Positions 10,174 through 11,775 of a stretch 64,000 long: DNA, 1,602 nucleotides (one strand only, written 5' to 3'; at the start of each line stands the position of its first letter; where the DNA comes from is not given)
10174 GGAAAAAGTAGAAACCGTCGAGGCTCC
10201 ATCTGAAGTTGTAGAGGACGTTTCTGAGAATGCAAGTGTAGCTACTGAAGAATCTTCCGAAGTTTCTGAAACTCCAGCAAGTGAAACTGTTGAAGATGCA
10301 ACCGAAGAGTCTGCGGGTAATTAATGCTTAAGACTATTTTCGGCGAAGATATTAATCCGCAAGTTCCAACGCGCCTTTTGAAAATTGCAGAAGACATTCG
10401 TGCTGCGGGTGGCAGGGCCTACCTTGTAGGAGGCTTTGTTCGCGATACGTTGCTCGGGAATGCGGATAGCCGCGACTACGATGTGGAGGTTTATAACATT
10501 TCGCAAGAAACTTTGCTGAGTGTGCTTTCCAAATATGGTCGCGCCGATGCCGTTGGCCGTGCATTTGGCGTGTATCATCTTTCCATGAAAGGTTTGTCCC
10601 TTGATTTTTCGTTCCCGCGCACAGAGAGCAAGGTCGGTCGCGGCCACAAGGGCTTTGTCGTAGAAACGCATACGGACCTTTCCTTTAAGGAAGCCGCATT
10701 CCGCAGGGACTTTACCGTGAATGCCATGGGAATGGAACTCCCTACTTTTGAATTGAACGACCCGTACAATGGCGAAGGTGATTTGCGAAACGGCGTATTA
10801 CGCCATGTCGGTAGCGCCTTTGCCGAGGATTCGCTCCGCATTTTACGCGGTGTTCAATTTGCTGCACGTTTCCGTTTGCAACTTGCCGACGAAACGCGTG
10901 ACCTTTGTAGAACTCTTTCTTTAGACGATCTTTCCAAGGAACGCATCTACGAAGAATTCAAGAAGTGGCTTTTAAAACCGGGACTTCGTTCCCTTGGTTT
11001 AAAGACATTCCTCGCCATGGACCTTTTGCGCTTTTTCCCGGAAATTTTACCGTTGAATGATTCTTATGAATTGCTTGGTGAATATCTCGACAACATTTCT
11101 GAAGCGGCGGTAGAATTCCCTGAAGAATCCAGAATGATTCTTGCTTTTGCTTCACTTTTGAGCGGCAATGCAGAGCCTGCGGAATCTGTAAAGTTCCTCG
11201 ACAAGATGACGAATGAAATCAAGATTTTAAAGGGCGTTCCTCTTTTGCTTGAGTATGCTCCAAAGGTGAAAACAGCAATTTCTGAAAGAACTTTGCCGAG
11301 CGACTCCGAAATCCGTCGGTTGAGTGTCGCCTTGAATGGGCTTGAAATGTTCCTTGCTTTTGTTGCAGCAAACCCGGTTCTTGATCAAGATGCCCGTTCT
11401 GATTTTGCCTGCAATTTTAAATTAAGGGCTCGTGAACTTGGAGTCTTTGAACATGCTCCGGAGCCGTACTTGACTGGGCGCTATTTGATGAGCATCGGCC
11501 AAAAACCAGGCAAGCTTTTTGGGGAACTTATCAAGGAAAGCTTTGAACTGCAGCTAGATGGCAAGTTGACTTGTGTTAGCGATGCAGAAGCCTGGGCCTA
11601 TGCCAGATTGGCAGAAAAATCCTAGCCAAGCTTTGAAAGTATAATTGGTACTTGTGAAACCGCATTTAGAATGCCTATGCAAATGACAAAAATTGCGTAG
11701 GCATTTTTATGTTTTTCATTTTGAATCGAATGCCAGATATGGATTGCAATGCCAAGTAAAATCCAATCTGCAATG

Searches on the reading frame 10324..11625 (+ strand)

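Call 68: search_protein_families(library=ncbifam, proteins=[window:10324-11625:+], max_evalue=0.00001)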
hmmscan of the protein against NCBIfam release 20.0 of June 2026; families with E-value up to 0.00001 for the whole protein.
window:10324-11625:+ (433 aa): 9 families
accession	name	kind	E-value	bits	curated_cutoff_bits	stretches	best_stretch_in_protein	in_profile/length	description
NF008137.0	PRK10885.1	equivalog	4.3e-40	137.7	451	1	32-219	3-188/409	multifunctional CCA addition/repair protein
NF009812.0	PRK13297.1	equivalog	3.5e-34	118.5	624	1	22-218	4-196/364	tRNA CCA-pyrophosphorylase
NF009813.0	PRK13298.1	equivalog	1.1e-32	113.5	606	1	32-263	3-232/417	tRNA CCA-pyrophosphorylase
NF009814.0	PRK13299.1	equivalog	3.7e-29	102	290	1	19-330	10-309/396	CCA tRNA nucleotidyltransferase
TIGR01942.1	pcnB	subfamily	4.8e-25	88.2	305.65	1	15-217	15-217/425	polynucleotide adenylyltransferase PcnB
NF009811.0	PRK13296.1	equivalog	2.4e-23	82.6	469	1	32-241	3-208/360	CCA tRNA nucleotidyltransferase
NF008634.1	PRK11623.1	equivalog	9.7e-21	73.8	702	1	18-243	49-281/469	polynucleotide adenylyltransferase PcnB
TIGR02692.1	tRNA_CCA_actino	equivalog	2.7e-20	72.4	438.8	1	18-219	16-221/466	CCA tRNA nucleotidyltransferase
NF041569.1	A-tRNAntase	equivalog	1.9e-11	43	1440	1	32-217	482-671/880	A-adding tRNA nucleotidyltransferase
